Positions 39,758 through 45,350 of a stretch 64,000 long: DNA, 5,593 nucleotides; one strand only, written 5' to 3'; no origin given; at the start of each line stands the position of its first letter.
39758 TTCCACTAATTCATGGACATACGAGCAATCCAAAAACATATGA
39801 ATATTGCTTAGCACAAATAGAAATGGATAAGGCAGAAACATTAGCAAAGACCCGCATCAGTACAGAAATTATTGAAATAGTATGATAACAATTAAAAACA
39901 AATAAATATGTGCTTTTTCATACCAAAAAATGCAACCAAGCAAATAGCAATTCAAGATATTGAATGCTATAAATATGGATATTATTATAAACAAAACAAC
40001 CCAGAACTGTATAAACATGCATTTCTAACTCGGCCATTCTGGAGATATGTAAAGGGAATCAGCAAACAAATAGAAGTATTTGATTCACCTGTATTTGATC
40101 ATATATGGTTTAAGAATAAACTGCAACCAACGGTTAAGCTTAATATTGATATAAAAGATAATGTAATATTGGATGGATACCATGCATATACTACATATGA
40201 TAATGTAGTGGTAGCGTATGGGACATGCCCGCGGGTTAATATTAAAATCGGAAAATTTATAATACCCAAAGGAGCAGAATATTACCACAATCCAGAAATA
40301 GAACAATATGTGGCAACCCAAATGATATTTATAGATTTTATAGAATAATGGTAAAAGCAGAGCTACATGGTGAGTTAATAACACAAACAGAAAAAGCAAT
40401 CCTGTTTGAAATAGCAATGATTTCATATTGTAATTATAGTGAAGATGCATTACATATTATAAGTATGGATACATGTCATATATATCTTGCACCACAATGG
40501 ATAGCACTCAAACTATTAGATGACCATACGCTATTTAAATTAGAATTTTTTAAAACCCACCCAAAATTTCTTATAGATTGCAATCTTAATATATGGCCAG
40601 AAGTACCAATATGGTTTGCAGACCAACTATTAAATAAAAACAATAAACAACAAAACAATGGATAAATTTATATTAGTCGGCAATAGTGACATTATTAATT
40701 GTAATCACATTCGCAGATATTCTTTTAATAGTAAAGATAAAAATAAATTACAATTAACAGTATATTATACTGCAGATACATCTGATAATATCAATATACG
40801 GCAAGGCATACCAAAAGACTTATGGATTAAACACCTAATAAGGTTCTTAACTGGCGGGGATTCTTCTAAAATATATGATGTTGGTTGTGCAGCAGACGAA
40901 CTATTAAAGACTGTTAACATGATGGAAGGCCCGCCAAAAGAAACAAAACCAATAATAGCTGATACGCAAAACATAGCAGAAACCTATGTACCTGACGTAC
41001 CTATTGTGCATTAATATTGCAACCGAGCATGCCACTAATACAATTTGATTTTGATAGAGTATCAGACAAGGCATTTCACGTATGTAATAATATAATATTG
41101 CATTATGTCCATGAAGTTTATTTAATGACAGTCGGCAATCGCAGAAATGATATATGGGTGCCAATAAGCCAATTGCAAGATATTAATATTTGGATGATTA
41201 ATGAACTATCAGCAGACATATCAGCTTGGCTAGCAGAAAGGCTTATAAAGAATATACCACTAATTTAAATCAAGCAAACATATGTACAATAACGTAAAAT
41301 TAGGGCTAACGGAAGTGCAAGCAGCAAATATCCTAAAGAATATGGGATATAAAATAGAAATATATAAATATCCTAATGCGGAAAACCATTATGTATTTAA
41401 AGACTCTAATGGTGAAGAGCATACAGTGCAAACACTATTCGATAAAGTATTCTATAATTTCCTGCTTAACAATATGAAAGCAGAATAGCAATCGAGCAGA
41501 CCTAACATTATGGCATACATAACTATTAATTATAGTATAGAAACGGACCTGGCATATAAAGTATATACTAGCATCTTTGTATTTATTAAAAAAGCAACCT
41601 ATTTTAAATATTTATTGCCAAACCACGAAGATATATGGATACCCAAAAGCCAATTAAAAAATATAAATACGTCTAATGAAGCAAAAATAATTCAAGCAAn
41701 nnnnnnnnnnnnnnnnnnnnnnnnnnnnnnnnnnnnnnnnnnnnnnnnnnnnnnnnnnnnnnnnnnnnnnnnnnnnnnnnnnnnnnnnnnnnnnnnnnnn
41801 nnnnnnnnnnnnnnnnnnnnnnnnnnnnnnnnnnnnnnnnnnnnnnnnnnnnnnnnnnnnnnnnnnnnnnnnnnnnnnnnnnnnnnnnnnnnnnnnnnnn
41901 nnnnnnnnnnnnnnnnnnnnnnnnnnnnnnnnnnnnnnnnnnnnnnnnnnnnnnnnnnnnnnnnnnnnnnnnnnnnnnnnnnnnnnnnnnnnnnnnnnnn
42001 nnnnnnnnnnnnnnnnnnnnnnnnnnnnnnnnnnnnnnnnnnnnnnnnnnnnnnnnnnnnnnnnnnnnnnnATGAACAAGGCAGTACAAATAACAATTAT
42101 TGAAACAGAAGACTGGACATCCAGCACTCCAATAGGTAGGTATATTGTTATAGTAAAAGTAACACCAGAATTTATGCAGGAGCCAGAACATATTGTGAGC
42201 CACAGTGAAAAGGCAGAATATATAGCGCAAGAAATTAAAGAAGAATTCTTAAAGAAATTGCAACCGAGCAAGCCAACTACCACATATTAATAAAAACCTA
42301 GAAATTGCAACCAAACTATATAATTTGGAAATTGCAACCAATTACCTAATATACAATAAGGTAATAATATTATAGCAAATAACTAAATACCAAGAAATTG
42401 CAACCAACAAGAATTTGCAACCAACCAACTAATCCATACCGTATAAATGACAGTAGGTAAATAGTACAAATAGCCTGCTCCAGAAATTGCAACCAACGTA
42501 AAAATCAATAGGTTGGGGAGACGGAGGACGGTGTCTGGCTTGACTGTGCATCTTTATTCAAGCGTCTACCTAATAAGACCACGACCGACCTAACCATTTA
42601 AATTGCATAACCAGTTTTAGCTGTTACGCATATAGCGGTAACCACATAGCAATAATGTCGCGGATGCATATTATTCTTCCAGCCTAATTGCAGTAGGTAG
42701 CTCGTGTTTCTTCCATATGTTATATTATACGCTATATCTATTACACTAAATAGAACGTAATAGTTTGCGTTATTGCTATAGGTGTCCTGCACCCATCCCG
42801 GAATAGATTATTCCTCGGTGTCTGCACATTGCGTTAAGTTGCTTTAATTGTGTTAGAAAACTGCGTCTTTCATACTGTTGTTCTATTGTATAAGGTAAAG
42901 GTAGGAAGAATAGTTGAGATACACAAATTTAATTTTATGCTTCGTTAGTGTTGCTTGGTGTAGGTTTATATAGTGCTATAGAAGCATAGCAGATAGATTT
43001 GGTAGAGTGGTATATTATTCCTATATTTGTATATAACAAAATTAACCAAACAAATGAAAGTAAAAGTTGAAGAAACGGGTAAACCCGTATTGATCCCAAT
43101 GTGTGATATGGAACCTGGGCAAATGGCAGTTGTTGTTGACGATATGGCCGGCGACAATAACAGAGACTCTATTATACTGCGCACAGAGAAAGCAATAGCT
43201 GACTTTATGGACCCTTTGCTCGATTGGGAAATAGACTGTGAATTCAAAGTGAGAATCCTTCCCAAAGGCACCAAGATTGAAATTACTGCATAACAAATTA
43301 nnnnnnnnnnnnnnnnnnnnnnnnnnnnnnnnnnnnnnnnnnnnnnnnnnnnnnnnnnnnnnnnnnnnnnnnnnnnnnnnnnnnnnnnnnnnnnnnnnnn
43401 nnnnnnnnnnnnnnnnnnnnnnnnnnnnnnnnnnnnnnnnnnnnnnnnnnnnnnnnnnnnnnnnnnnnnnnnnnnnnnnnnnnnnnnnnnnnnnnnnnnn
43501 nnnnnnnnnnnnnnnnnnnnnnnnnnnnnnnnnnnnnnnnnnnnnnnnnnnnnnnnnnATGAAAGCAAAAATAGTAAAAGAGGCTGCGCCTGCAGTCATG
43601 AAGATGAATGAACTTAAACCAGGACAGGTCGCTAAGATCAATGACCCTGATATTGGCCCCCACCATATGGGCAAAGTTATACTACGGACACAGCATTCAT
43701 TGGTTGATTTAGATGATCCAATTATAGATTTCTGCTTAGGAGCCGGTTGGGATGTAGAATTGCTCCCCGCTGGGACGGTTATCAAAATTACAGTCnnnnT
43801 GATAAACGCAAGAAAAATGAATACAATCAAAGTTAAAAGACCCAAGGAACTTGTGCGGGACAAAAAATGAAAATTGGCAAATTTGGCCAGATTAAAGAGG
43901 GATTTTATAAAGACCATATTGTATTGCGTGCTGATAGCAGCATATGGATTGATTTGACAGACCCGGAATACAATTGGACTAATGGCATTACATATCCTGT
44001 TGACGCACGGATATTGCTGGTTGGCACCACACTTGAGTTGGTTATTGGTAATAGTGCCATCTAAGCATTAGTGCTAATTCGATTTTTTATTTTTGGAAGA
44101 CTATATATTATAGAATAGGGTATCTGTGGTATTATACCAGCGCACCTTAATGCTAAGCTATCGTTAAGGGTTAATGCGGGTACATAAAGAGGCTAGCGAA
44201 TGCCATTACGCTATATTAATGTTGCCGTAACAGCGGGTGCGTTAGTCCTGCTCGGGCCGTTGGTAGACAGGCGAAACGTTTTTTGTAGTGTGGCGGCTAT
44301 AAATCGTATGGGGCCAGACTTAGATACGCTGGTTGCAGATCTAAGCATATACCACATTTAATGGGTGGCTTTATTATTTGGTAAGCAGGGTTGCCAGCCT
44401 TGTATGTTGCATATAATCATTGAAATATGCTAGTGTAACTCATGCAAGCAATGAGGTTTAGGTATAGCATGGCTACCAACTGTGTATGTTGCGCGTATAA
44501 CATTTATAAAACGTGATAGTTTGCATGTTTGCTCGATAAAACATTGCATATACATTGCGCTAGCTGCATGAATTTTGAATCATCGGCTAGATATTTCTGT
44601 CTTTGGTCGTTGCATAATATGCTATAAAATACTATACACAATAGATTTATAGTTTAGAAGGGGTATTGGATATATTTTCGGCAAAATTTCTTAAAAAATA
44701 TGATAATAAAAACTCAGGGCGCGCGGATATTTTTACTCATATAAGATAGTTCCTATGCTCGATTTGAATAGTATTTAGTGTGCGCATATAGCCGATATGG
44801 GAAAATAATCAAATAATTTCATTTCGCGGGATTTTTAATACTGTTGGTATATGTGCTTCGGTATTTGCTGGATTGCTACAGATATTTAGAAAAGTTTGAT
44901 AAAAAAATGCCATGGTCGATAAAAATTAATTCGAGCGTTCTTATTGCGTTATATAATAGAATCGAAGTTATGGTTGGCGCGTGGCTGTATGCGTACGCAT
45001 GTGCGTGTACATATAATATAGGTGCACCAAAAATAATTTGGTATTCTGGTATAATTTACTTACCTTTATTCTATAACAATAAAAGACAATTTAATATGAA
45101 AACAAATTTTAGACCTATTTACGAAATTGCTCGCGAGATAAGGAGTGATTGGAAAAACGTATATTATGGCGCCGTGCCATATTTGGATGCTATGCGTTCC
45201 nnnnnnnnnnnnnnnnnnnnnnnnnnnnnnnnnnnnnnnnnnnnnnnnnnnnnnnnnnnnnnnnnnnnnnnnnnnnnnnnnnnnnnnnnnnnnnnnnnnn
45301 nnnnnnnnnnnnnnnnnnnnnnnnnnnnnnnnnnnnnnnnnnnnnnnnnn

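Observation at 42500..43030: Second ORF-free GC-elevated island between the iteron cluster and the tandem small-gene family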

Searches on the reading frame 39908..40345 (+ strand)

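Call 48: search_protein_families(library=pfam, proteins=[window:39908-40345:+], max_evalue=0.1)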
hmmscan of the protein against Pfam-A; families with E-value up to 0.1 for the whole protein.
window:39908-40345:+ (146 aa): 0 families

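Call 49: search_protein_families(library=phrogs, proteins=[window:39908-40345:+], max_evalue=0.01)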
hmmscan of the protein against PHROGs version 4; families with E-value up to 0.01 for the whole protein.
window:39908-40345:+ (146 aa): 1 family
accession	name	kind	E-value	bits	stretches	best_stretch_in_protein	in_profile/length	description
phrog_13450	-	unknown function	1.6e-08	35.9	1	80-127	59-110/153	-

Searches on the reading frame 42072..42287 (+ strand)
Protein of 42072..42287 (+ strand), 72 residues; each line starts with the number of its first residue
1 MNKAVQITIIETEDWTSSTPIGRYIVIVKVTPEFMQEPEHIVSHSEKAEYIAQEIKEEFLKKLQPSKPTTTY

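Call 48: search_protein_families(library=pfam, proteins=[window:42072-42287:+], max_evalue=0.1)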
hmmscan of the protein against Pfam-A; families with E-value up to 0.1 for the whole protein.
window:42072-42287:+ (72 aa): 0 families

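Call 49: search_protein_families(library=phrogs, proteins=[window:42072-42287:+], max_evalue=0.01)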
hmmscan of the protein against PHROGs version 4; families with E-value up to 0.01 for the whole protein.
window:42072-42287:+ (72 aa): 0 families

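Call 76: find_encoding_contigs(protein=window:42072-42287:+, flank=3000, max_places=10)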
Protein window:42072-42287:+ (72 aa): 3 contigs read that carry it; 1 place shown.
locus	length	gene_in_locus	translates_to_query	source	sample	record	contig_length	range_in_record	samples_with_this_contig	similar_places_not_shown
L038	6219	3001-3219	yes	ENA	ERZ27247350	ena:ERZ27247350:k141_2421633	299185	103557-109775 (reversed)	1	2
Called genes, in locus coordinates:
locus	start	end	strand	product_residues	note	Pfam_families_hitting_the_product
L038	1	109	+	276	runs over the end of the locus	PF00805:Pentapeptide, PF00805:Pentapeptide, PF13576:Pentapeptide_3 (weak), PF13599:Pentapeptide_4, PF00805:Pentapeptide, PF13599:Pentapeptide_4, PF00805:Pentapeptide, PF19062:DUF5758, +1 more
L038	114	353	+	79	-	-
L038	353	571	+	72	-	-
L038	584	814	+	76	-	-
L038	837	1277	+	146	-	-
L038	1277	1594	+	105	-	-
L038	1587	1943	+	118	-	-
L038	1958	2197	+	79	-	-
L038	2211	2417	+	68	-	-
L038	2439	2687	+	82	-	-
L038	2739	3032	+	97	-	PF01541:GIY-YIG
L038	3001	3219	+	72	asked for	-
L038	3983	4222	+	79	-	-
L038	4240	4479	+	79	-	-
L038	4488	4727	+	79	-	-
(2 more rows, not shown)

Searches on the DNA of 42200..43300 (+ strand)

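Call 7: search_rna_families(source=window, start=42200, end=43200, threshold=evalue, max_evalue=10, show_alignments=3)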
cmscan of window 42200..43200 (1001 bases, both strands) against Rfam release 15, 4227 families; matches with E-value up to 10: 1.
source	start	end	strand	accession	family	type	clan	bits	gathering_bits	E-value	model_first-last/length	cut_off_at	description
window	43031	43144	+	RF01477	rli43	Gene; sRNA;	-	12.9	100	2.1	73-183/255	no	Listeria sRNA rli43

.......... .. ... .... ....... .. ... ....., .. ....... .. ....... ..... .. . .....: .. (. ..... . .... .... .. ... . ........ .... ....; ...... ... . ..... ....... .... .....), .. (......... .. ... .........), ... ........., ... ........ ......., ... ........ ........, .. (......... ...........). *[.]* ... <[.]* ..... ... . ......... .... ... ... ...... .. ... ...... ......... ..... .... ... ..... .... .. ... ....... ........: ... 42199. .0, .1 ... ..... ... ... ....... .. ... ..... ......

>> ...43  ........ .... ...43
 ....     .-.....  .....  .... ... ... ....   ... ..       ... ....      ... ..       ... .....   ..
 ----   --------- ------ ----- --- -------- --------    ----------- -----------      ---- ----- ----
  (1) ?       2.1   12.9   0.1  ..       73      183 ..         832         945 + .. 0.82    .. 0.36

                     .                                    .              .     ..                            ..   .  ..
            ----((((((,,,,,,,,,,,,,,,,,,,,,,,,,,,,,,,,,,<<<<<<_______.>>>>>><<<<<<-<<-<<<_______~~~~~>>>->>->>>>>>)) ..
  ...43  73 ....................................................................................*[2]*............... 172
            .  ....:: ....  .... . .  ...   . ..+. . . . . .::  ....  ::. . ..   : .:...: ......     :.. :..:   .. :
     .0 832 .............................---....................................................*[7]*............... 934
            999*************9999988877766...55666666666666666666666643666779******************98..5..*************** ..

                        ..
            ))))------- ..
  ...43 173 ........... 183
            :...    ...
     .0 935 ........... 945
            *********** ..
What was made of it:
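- On Structured non-coding RNA (Rfam family or new): No relevant hit at E<=10 in 42200-43200 (call 7).
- No Rfam match at E<=10 (call 7).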

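Call 8: search_dna_similar(query=window:42300-43300:+, collection=phages, mode=distant)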
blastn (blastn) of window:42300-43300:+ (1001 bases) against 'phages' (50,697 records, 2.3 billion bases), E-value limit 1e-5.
No match.

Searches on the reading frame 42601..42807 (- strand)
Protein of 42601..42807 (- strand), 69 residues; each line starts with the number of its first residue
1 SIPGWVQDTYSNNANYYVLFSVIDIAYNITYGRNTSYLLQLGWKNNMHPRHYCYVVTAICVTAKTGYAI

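Call 64: search_protein_representatives(protein=window:42601-42807:-)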
Query: 69 residues. Proteins with E-value up to 0.001 (for the whole library): 2; up to 1e-10: 0; up to 1e-30: 0. The best 2 are listed.
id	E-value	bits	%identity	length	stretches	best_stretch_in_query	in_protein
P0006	3.7e-04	36.9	31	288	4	28-55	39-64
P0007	4.1e-04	36.8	43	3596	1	15-37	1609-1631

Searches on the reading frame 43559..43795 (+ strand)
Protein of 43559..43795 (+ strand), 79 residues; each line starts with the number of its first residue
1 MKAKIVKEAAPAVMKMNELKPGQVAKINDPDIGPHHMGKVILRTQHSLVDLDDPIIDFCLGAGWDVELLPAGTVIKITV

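Call 77: find_encoding_contigs(protein=window:43559-43795:+, flank=3000, max_places=10)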
Protein window:43559-43795:+ (79 aa): 5 contigs read that carry it; 3 places shown.
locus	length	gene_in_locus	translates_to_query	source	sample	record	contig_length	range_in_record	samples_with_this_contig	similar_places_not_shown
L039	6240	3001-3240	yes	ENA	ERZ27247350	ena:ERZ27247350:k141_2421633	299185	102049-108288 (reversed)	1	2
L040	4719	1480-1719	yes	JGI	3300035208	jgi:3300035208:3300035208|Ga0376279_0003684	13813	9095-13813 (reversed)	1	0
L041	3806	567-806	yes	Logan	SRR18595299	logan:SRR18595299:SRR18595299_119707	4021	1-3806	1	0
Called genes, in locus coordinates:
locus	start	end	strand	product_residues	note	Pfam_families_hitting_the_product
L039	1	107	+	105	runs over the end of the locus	-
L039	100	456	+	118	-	-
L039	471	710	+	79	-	-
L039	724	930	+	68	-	-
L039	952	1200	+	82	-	-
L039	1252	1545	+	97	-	PF01541:GIY-YIG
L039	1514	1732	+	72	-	-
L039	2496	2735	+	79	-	-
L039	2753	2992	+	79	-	-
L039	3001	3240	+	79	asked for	-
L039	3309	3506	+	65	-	-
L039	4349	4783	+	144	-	-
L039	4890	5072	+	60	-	-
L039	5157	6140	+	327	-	-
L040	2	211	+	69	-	?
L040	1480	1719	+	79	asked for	-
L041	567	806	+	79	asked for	-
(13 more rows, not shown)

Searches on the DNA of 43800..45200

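Call 58: search_rna_families(source=window, start=43800, end=45200, threshold=evalue, max_evalue=1)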
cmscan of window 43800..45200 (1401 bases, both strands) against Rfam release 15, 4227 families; matches with E-value up to 1: 0.
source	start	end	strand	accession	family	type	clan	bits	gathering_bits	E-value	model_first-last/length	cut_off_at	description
